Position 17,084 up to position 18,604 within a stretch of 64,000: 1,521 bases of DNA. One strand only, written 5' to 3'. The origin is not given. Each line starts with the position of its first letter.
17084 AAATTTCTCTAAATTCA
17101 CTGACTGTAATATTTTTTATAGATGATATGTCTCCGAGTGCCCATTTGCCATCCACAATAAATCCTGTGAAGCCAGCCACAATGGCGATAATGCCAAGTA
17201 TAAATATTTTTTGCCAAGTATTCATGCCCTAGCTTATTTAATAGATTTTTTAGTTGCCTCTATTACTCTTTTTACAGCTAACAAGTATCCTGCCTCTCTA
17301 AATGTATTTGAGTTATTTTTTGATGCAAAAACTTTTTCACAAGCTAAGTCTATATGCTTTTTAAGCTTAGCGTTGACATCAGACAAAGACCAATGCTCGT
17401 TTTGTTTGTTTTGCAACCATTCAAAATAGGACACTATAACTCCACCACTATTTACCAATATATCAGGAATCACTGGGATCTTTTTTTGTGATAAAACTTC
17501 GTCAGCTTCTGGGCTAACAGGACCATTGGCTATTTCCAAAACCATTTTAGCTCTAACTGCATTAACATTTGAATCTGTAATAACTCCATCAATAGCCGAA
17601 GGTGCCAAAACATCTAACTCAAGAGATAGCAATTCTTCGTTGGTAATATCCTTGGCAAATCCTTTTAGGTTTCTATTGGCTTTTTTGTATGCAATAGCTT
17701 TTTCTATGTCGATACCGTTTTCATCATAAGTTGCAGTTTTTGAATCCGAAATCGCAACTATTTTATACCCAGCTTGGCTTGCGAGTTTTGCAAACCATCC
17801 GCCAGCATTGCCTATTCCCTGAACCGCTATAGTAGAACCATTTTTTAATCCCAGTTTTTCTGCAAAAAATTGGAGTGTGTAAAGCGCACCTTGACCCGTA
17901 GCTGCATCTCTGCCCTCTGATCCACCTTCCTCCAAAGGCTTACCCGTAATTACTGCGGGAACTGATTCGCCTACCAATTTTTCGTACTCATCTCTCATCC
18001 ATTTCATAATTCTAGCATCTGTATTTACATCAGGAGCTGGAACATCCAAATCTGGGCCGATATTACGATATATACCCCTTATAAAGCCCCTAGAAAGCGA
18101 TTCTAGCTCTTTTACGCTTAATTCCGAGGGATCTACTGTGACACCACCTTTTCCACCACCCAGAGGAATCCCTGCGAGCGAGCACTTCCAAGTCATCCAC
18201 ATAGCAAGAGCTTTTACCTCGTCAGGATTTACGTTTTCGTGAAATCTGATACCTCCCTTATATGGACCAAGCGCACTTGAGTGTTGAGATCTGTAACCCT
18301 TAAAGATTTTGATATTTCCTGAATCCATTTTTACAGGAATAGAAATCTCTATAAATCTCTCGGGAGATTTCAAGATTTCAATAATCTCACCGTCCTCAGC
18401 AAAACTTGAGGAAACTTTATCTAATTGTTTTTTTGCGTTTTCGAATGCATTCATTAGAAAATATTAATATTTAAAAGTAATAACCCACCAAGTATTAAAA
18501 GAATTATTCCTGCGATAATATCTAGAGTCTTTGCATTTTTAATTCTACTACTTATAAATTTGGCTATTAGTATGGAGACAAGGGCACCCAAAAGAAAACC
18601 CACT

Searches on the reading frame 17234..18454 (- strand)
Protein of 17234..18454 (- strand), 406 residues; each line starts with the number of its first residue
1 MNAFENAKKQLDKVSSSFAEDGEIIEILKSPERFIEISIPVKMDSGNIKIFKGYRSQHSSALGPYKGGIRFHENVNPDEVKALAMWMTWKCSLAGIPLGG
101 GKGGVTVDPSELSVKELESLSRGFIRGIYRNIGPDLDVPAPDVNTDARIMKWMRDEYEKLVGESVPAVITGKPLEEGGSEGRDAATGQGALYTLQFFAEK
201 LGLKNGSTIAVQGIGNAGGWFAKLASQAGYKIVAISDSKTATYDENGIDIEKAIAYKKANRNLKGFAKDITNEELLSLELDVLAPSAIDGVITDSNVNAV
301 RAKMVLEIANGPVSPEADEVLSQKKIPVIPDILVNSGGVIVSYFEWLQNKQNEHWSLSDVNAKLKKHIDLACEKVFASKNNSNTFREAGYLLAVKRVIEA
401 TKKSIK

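Call 14: search_protein_families(library=pfam, proteins=[window:17234-18454:-], max_evalue=0.001)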
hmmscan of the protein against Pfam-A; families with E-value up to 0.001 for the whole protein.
window:17234-18454:- (406 aa): 2 families
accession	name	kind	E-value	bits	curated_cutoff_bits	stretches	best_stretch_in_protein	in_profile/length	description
PF00208.27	ELFV_dehydrog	-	9.6e-64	215.8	23.4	1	177-403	1-239/241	Glutamate/Leucine/Phenylalanine/Valine dehydrogenase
PF02812.23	ELFV_dehydrog_N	-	2e-57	192.9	25.3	1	31-159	1-129/129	Glu/Leu/Phe/Val dehydrogenase, dimerisation domain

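Call 80: list_cluster_members(proteins=[window:17234-18454:-, window:18454-19065:-, window:19202-21214:-, window:16080-17225:-, window:15064-15708:-, window:32710-33552:-, window:33610-34377:-, window:29228-30367:-, window:30647-32563:+, window:35840-36532:-])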
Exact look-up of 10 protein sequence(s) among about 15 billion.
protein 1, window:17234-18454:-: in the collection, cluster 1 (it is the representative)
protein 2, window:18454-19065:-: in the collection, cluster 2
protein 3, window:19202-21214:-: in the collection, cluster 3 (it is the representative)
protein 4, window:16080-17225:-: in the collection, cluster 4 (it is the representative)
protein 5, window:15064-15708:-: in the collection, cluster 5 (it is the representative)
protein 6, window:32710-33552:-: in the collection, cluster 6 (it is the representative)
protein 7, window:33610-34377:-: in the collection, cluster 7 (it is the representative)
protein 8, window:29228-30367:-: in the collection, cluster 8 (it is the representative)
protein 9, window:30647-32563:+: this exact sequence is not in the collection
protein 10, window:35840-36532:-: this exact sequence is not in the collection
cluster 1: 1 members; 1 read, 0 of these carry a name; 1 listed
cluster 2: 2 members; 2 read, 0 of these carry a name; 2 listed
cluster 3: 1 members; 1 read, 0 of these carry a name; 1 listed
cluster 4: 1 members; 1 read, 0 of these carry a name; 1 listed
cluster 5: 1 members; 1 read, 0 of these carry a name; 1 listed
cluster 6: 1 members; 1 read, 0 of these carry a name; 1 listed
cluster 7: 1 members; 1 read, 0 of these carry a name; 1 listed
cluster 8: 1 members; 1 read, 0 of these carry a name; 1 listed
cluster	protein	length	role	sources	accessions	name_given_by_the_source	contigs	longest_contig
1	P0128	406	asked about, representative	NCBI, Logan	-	-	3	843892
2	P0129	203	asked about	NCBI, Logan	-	-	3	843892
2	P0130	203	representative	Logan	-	-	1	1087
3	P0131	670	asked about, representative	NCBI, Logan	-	-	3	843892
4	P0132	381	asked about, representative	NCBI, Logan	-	-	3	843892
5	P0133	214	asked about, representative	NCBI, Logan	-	-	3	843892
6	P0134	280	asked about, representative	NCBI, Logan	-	-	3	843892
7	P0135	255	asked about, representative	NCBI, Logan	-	-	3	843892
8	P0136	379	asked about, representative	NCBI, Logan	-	-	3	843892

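Call 81: find_encoding_contigs(protein=P0130, flank=5000, max_places=5)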
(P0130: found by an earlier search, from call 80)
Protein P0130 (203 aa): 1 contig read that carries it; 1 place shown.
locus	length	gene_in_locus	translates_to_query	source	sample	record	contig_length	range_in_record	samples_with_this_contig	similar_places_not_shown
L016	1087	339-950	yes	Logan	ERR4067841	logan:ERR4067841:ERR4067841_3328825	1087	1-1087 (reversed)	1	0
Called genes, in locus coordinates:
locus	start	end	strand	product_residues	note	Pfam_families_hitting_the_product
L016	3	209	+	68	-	?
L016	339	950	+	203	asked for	-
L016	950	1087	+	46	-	?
